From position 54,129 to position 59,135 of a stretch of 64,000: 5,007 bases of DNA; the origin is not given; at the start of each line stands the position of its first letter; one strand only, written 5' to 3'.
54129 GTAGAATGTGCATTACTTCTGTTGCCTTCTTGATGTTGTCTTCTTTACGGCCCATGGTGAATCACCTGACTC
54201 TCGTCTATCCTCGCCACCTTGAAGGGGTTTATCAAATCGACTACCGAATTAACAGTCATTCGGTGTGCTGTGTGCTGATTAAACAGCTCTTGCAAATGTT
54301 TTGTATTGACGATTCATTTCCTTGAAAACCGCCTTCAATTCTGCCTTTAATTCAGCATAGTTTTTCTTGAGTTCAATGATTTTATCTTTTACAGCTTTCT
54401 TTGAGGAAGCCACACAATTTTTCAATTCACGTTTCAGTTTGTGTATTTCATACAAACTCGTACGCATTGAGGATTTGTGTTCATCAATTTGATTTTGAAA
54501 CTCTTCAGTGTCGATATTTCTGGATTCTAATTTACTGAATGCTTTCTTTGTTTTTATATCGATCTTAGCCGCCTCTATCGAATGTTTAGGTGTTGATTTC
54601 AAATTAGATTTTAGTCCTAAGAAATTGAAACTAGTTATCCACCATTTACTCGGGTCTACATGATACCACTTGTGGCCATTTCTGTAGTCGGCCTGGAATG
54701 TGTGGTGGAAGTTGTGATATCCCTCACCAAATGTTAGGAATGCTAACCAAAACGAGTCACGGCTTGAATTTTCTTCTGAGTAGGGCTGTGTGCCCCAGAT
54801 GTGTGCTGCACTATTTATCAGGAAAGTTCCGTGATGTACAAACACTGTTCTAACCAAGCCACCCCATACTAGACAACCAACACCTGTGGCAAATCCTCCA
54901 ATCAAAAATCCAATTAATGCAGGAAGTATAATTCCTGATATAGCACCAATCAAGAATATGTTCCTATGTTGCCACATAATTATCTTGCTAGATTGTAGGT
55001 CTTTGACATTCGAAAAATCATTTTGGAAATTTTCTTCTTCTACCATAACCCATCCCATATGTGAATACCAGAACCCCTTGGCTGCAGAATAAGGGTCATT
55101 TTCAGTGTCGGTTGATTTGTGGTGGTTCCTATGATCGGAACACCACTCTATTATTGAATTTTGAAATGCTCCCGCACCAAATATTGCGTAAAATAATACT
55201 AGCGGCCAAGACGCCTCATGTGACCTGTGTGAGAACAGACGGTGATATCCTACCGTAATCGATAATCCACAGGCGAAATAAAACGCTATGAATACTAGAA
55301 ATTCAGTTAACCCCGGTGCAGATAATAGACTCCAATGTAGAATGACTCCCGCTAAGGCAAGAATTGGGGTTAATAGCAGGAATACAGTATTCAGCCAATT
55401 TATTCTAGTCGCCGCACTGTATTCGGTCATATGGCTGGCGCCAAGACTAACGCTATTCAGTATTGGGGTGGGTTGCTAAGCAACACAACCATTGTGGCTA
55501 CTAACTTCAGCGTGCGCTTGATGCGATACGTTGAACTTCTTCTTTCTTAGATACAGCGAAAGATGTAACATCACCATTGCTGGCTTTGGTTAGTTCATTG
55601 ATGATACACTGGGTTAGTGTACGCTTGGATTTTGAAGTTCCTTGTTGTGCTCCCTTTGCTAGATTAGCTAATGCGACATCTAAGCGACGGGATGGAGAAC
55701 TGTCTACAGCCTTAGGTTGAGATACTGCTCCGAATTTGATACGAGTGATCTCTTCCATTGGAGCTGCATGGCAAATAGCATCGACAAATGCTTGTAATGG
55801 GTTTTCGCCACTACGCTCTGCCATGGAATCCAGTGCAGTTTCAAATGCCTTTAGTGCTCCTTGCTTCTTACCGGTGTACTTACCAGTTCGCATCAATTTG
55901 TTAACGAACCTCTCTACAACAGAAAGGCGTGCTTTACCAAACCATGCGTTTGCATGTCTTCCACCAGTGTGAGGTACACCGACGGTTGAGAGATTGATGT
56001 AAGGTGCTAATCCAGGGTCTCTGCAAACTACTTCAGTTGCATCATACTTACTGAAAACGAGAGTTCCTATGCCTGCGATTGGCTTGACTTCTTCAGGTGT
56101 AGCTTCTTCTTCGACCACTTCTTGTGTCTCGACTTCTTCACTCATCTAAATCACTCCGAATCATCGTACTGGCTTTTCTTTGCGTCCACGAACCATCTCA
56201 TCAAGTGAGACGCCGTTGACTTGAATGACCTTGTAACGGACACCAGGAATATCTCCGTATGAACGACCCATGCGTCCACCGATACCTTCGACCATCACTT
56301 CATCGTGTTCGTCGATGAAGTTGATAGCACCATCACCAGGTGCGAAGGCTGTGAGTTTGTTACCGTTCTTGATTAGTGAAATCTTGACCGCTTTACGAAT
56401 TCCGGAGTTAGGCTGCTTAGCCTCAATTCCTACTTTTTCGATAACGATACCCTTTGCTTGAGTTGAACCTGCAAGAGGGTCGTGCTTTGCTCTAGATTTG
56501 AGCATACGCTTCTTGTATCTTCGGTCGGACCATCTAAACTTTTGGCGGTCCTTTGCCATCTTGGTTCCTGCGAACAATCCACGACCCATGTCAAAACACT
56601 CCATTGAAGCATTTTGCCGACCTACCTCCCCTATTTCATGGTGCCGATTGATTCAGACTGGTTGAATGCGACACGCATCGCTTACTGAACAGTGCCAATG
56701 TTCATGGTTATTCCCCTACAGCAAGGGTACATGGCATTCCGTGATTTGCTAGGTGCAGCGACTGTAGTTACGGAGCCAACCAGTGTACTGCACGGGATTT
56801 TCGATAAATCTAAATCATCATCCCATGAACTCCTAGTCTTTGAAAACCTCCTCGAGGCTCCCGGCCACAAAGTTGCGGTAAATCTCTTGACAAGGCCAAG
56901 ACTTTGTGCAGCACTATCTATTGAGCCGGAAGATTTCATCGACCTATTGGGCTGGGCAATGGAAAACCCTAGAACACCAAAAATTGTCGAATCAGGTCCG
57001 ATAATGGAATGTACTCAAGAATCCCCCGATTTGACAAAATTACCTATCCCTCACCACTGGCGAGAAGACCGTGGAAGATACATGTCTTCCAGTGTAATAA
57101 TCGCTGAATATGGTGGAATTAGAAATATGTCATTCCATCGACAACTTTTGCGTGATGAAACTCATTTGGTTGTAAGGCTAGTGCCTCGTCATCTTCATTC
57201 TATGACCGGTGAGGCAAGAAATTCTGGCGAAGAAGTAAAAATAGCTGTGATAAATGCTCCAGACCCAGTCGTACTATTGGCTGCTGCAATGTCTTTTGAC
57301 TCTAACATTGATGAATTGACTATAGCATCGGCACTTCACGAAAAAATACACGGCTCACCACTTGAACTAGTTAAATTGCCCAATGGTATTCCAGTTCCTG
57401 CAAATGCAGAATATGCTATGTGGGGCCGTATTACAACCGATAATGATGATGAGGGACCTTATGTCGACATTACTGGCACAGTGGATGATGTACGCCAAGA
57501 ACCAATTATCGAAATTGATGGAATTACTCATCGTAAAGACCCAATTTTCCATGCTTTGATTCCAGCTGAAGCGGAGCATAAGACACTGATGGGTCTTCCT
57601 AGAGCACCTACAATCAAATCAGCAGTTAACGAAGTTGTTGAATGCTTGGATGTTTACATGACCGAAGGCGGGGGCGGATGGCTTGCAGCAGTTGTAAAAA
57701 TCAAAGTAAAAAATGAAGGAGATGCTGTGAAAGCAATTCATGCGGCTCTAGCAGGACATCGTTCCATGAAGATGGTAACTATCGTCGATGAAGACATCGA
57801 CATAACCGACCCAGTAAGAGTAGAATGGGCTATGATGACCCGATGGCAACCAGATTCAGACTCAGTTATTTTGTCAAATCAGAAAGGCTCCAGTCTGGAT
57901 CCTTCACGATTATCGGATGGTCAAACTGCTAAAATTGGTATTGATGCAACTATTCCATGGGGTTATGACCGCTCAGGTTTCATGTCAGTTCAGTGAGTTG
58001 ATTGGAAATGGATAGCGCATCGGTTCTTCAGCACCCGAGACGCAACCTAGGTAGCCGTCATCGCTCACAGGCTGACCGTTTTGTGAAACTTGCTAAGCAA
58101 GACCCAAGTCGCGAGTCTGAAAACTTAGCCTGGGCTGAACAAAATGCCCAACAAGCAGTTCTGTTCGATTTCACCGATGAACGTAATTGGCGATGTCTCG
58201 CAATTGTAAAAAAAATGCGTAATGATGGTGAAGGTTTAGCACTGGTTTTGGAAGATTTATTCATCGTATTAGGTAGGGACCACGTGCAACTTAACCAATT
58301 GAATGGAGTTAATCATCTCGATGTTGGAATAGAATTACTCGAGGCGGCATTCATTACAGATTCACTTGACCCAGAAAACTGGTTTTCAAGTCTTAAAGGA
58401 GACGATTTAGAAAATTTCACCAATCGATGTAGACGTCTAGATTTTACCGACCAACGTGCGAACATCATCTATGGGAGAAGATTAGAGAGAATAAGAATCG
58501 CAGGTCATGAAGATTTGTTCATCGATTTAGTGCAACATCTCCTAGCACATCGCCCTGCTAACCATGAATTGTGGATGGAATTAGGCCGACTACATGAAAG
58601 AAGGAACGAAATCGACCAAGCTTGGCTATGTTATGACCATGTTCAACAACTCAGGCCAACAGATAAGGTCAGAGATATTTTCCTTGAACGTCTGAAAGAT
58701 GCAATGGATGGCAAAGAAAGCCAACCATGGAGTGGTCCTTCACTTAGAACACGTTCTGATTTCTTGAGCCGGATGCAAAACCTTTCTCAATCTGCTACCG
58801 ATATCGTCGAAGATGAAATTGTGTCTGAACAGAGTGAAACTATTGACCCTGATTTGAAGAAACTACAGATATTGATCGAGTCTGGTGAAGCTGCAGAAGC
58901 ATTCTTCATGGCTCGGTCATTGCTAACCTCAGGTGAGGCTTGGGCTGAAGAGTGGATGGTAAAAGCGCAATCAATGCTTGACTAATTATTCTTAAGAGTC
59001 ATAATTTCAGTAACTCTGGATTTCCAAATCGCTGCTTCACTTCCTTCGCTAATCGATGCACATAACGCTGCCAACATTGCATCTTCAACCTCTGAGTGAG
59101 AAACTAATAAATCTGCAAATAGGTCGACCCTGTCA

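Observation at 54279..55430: Bacterial-type delta-9 fatty acid desaturase between rps7 and EF-2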

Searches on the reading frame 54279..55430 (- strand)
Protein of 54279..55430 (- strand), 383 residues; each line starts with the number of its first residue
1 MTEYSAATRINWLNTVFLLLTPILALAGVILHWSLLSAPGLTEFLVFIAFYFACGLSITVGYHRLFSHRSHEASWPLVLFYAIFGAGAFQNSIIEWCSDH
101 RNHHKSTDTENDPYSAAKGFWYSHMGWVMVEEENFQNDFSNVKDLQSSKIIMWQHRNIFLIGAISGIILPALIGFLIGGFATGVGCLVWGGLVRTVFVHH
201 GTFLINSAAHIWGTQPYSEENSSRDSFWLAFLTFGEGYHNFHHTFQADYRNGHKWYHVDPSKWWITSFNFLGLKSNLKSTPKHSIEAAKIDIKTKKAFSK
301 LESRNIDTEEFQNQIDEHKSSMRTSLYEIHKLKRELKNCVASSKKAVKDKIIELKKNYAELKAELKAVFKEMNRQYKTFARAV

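Call 3: search_protein_families(library=pfam, proteins=[window:54279-55430:-])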
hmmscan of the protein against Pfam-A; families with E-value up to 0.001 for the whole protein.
window:54279-55430:- (383 aa): 1 family
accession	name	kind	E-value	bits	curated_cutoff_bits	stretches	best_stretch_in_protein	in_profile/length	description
PF00487.30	FA_desaturase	-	1.1e-17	65.1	29.7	1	46-258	5-231/253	Fatty acid desaturase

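Call 4: search_protein_families(library=ncbifam, proteins=[window:54279-55430:-], max_evalue=0.01)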
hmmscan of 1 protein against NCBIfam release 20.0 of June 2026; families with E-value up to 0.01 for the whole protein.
window:54279-55430:- (383 aa): 1 family
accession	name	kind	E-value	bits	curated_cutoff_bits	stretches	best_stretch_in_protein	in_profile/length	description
NF049918.1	DesA_fam_desat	equivalog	2.4e-23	82.9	400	1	45-369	12-335/385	DesA family fatty acid desaturase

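Call 5: search_solved_structures(query=window:54279-55430:-, show_alignments=2)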
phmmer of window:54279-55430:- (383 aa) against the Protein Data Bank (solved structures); distinct sequences matched with E-value up to 0.001: 2.
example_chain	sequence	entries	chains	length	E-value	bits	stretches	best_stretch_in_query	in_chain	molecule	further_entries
4ymk_A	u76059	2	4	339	2.3e-48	168.5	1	12-286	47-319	Acyl-CoA desaturase 1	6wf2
4zyo_A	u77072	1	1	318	5.9e-47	163.9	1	11-286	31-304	Acyl-CoA desaturase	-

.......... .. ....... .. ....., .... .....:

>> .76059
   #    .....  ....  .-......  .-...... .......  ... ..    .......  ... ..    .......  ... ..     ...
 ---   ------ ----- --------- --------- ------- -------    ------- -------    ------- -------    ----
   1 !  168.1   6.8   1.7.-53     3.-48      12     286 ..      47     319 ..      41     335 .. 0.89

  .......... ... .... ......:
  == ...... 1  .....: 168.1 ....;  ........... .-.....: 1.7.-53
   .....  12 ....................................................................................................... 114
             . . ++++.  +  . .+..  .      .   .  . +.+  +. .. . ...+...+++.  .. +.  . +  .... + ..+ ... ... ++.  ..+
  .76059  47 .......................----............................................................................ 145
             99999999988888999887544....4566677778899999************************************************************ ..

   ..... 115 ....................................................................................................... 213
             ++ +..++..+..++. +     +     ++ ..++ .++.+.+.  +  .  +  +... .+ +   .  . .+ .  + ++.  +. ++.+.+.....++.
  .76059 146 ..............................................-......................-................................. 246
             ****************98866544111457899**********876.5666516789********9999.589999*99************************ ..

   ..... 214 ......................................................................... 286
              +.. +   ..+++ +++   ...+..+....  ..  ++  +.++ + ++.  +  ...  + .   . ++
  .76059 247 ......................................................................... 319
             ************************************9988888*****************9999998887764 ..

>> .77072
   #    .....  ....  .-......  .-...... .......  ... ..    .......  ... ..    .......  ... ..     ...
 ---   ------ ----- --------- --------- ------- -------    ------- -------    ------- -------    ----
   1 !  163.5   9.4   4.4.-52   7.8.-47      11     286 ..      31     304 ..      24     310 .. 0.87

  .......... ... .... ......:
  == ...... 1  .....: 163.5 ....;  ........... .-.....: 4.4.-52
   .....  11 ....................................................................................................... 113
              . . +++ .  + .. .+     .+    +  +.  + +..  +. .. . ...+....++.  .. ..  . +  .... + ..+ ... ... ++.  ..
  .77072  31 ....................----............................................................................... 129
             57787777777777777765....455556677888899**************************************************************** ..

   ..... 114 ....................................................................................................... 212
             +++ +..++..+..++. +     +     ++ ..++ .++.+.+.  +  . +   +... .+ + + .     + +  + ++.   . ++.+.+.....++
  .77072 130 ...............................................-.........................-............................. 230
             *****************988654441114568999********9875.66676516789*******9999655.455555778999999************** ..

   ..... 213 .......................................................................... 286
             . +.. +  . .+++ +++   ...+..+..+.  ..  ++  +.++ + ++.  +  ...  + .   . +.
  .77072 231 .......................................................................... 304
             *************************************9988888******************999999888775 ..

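Call 7: find_homologous_proteins(query=window:54279-55430:-)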
Query window:54279-55430:- (383 aa): 6130 proteins with E <= 0.001 among 8000 candidates; the best 120 are listed.
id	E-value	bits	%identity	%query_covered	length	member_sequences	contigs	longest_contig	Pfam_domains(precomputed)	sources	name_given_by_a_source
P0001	9.2e-260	879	99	100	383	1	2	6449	PF00487.31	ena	-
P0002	2.8e-259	878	99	100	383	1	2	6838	PF00487.31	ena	-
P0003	3.6e-259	877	99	100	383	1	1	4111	PF00487.31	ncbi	-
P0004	1.0e-258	876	98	100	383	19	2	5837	PF00487.31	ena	-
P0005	1.2e-255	866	97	100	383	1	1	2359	PF00487.31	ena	-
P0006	1.4e-255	865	97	100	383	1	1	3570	PF00487.31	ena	-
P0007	2.9e-255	865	97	100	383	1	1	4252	PF00487.31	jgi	-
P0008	1.0e-254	863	97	100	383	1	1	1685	PF00487.31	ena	-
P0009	1.2e-254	862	97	100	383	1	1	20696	PF00487.31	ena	-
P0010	1.7e-254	862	96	100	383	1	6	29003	PF00487.31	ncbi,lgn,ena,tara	tara:strand:- start:656 stop:1807 length:1152 start_codon:yes stop_codon:yes gene_type:complete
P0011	1.9e-254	862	97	100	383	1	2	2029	PF00487.31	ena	-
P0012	2.3e-254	862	96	100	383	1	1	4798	PF00487.31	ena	-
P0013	2.8e-254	861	96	100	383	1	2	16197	PF00487.31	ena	-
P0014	3.1e-254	861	97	100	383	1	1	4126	PF00487.31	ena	-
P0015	3.3e-254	861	96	100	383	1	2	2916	PF00487.31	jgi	-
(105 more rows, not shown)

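Call 43: search_protein_representatives(protein=window:54279-55430:-)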
Query: 383 residues. Proteins with E-value up to 0.001 (for the whole library): 9513; up to 1e-10: 5062; up to 1e-30: 920. The best 150 are listed.
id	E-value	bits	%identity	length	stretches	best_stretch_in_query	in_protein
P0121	8.2e-136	469.6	57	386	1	8-373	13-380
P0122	8.8e-126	436.6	81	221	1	1-221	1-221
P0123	3.1e-97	342.6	46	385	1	8-363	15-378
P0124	9.2e-96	337.7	40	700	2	9-290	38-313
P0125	3.9e-92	325.8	46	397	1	9-335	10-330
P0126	4.7e-91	322.3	51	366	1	9-302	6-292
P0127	3.1e-88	313.0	42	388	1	9-379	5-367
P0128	4.8e-88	312.3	42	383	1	6-377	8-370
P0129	8.5e-88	311.5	43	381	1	5-367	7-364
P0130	3.3e-85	303.0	41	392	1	7-364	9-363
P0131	5.0e-85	302.4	42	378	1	7-371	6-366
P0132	7.0e-85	301.9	44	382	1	8-342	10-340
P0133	1.3e-83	297.7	49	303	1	9-304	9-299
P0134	5.9e-83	295.6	44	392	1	9-315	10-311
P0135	1.0e-82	294.8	41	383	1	9-373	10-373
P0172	3.0e-71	257.1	45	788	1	8-304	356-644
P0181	2.0e-69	251.1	44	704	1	9-296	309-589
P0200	1.1e-66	242.1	41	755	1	9-300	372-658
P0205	4.0e-66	240.2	42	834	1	7-304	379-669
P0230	1.3e-60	222.0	33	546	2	52-282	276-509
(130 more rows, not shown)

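Call 52: search_protein_families(library=pfam, proteins=[P0124, P0172, P0181, P0205, P0200, P0230, P0121, P0123], max_evalue=0.001)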
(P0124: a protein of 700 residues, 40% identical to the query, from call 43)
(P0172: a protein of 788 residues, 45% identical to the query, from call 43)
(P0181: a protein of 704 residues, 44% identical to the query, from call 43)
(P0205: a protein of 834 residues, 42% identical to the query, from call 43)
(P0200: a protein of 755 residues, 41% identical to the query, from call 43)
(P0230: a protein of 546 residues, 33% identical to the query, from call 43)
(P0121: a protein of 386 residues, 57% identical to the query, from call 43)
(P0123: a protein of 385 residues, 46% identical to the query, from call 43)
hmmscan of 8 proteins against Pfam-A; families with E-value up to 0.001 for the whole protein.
P0124 (700 aa): 1 family
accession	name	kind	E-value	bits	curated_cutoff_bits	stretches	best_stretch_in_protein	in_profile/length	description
PF00487.30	FA_desaturase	-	7.2e-31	108.3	29.7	2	354-559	9-231/253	Fatty acid desaturase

P0172 (788 aa): 2 families
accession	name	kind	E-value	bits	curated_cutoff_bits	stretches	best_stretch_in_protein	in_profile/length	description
PF00487.30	FA_desaturase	-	6.7e-28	98.6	29.7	2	384-616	3-249/253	Fatty acid desaturase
PF00173.33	Cyt-b5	-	1.5e-15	57.4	23.7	1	661-736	4-73/74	Cytochrome b5-like Heme/Steroid binding domain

P0181 (704 aa): 2 families
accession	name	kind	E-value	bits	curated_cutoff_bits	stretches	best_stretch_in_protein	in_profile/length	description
PF00487.30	FA_desaturase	-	2.6e-36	126.1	29.7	2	339-568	6-249/253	Fatty acid desaturase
PF00173.33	Cyt-b5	-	1.5e-13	51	23.7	1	611-682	2-73/74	Cytochrome b5-like Heme/Steroid binding domain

P0205 (834 aa): 2 families
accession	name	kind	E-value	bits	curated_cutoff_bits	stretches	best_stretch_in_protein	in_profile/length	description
PF00487.30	FA_desaturase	-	2.3e-23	83.7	29.7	1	417-629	11-237/253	Fatty acid desaturase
PF00173.33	Cyt-b5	-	1.7e-16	60.5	23.7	1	766-825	15-73/74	Cytochrome b5-like Heme/Steroid binding domain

P0200 (755 aa): 2 families
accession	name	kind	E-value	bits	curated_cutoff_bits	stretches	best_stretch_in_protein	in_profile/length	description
PF00487.30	FA_desaturase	-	5.3e-35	121.8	29.7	2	409-623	7-238/253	Fatty acid desaturase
PF00173.33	Cyt-b5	-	1.1e-14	54.7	23.7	1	676-747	2-72/74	Cytochrome b5-like Heme/Steroid binding domain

P0230 (546 aa): 1 family
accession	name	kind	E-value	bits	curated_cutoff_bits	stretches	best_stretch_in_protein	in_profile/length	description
PF00487.30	FA_desaturase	-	1.7e-25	90.7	29.7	2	270-485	7-231/253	Fatty acid desaturase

P0121 (386 aa): 1 family
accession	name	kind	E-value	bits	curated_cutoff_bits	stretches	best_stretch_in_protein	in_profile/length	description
PF00487.30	FA_desaturase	-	1.2e-17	65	29.7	1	50-260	5-229/253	Fatty acid desaturase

P0123 (385 aa): 1 family
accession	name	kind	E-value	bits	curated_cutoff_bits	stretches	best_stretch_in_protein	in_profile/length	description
PF00487.30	FA_desaturase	-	3e-19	70.2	29.7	1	52-280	6-239/253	Fatty acid desaturase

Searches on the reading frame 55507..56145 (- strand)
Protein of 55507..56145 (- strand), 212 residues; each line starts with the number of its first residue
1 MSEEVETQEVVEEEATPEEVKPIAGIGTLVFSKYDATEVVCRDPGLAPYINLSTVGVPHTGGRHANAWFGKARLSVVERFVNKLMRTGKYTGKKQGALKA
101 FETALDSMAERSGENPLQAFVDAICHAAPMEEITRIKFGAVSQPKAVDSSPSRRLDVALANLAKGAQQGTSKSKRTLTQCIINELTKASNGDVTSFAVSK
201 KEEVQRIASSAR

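Call 3: search_protein_families(library=pfam, proteins=[window:55507-56145:-])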
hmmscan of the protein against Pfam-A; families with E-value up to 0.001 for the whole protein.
window:55507-56145:- (212 aa): 1 family
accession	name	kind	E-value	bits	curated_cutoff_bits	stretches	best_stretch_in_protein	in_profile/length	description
PF00177.27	Ribosomal_S7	-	4.4e-34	117.6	24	1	57-212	12-148/148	Ribosomal protein S7p/S5e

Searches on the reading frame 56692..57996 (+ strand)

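Call 3: search_protein_families(library=pfam, proteins=[window:56692-57996:+])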
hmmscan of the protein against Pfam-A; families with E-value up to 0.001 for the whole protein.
window:56692-57996:+ (434 aa): 2 families
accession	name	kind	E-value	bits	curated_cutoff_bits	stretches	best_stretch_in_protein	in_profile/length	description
PF01977.22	UbiD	-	1.6e-48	165.1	23.3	1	100-292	6-204/206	3-octaprenyl-4-hydroxybenzoate carboxy-lyase Rift-related domain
PF20696.2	UbiD_C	-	2.4e-31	108.8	24.2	1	298-419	2-127/127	3-octaprenyl-4-hydroxybenzoate carboxy-lyase C-terminal domain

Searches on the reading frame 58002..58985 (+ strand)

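Call 82: search_protein_families(library=pfam, proteins=[window:58002-58985:+], max_evalue=0.001)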
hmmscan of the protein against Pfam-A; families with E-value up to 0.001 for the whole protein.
window:58002-58985:+ (327 aa): 1 family
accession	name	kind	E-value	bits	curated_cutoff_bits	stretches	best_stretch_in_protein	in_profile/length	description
PF13371.12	TPR_9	-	0.00094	19.6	35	0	176-231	17-72/73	Tetratricopeptide repeat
